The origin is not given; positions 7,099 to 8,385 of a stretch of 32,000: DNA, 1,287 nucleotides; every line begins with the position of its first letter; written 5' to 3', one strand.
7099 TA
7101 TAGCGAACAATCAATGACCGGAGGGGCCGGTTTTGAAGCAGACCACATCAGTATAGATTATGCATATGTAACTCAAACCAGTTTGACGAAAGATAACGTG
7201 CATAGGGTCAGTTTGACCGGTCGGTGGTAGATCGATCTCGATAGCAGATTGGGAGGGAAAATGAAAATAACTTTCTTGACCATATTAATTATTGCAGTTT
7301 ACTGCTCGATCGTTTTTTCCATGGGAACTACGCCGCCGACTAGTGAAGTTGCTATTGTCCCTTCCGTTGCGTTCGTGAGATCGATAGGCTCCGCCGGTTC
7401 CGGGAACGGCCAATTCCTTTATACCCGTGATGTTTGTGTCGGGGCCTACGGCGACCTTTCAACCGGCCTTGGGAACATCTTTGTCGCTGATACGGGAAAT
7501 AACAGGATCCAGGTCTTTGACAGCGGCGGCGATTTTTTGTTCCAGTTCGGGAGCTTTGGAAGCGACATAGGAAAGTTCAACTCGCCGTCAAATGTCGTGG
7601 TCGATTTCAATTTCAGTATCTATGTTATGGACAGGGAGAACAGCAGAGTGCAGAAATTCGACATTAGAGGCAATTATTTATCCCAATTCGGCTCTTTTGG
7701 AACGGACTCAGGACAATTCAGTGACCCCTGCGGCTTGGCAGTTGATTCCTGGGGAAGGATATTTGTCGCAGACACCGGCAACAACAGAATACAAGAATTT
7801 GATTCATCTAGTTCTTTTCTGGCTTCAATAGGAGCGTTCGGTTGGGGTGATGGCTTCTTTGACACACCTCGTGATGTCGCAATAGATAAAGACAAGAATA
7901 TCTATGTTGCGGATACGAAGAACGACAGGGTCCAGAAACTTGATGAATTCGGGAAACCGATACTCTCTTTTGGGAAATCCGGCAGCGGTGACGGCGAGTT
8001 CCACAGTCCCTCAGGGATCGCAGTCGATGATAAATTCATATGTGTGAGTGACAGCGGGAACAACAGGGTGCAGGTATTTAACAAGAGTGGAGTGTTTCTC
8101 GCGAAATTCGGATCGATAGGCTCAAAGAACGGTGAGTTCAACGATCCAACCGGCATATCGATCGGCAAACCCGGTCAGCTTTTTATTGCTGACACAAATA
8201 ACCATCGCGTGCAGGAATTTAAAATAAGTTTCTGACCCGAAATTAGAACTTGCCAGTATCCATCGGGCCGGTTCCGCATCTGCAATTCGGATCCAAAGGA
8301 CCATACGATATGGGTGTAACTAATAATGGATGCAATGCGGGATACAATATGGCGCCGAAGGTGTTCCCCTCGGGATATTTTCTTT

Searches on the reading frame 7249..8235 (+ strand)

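Call 9: search_protein_families(library=pfam, proteins=[window:7249-8235:+], max_evalue=0.01)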
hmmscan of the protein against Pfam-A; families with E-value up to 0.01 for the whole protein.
window:7249-8235:+ (328 aa): 7 families
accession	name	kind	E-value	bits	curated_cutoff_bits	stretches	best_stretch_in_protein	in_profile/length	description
PF01436.27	NHL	-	5.8e-44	146.4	20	5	251-277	1-28/28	NHL repeat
PF17170.10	DUF5128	-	3.5e-19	69.6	22.9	3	75-146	54-127/321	6-bladed beta-propeller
PF25021.1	TEN_NHL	-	1.8e-08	34.2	27.1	0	155-182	327-354/357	Teneurin NHL domain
PF08450.18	SGL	-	3.5e-07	30.5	26.3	1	124-190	148-216/246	SMP-30/Gluconolactonase/LRE-like region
PF22701.2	Mala_s_1-like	-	0.001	19.3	27.5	1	162-252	44-130/195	Mal s 1 allergenic protein-like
PF13449.12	Phytase-like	-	0.0021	18.4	27.6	0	156-193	66-103/284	Esterase-like activity of phytase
PF06739.17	SBBP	-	0.0099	16.3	20.5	0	205-221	13-29/38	Beta-propeller repeat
